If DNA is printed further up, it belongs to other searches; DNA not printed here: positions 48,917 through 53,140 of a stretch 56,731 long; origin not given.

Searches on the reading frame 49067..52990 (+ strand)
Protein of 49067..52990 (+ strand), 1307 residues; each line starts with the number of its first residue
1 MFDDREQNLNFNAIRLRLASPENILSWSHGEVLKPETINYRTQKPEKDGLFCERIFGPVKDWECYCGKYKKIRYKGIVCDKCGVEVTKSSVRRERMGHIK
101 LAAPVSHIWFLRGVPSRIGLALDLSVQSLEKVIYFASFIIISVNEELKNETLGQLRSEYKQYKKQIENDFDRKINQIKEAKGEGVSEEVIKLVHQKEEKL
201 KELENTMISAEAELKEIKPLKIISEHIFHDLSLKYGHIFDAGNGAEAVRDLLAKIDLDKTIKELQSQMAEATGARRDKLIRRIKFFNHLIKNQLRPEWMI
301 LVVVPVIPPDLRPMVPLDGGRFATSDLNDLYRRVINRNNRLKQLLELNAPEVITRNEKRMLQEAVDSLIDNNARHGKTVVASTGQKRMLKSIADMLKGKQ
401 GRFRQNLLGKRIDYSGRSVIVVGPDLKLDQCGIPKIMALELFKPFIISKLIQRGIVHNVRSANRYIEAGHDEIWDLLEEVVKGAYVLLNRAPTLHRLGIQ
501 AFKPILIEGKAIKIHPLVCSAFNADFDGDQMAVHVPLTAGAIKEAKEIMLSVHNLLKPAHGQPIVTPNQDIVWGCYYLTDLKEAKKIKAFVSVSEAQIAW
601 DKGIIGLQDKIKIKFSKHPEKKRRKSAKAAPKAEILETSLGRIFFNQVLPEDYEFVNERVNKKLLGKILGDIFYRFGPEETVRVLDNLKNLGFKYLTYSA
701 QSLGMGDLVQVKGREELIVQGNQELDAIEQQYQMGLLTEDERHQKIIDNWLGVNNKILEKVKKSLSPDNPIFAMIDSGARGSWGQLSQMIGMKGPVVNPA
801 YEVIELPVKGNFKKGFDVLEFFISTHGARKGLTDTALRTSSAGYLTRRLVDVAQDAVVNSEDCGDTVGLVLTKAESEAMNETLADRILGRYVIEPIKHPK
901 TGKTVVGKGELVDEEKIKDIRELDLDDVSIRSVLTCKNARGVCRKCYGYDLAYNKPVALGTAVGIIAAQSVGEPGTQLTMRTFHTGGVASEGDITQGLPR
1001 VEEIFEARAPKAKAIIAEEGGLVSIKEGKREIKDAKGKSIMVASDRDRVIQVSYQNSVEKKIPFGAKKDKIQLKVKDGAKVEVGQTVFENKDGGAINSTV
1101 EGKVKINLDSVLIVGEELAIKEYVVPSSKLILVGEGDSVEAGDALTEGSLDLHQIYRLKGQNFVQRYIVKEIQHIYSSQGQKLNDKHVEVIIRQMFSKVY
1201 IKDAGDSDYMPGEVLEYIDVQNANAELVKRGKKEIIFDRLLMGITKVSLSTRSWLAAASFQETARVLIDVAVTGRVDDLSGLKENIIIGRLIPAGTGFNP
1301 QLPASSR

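Call 26: search_protein_families(library=pfam, proteins=[window:49067-52990:+], max_evalue=0.00001)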
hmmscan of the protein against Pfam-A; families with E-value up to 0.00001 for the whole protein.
window:49067-52990:+ (1307 aa): 5 families
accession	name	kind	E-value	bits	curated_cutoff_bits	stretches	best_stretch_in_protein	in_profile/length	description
PF04997.17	RNA_pol_Rpb1_1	-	1.1e-79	268.5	39.7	1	10-407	3-312/312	RNA polymerase Rpb1, domain 1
PF04998.22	RNA_pol_Rpb1_5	-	8.8e-63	212.7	28.5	1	815-1250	1-265/267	RNA polymerase Rpb1, domain 5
PF00623.25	RNA_pol_Rpb1_2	-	3.2e-38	132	25.3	2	472-550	84-165/166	RNA polymerase Rpb1, domain 2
PF04983.23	RNA_pol_Rpb1_3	-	1.7e-24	87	28.9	1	554-708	1-162/162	RNA polymerase Rpb1, domain 3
PF05000.22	RNA_pol_Rpb1_4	-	7.4e-10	39.1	24.8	1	738-799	2-78/107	RNA polymerase Rpb1, domain 4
